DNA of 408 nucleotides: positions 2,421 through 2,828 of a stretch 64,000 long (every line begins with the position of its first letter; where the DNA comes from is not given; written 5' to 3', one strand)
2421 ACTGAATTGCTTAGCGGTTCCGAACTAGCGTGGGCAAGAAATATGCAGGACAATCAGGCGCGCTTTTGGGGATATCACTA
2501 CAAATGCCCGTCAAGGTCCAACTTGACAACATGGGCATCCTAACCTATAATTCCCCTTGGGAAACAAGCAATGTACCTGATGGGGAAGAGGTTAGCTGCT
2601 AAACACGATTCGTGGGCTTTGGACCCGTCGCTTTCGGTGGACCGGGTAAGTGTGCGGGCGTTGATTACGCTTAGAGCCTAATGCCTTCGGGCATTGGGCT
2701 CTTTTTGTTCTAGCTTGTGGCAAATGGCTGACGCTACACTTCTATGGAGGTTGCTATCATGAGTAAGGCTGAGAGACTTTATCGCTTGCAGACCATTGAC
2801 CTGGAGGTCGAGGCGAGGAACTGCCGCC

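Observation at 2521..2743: Promoter-terminator bounded ~150-nt transcript upstream of the zinc-ribbon gene: sRNA or novel riboswitch-like leader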

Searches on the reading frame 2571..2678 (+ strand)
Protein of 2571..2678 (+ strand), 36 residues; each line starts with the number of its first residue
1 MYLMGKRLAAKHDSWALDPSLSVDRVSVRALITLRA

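Call 50: search_protein_families(library=pfam, proteins=[window:2571-2678:+], max_evalue=1)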
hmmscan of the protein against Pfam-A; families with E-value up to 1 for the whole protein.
seq(36 aa): 0 families

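Call 51: search_protein_families(library=ncbifam, proteins=[window:2571-2678:+], max_evalue=1)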
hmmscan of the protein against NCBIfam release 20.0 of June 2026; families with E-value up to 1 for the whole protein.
seq(36 aa): 0 families
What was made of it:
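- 2571..2681 (+): Leader ORF of 36 codons plus TAA (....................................). The stop codon 2679-2681 lies inside the 5' arm of the terminator. No Pfam or NCBIfam match (calls 50, 51).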
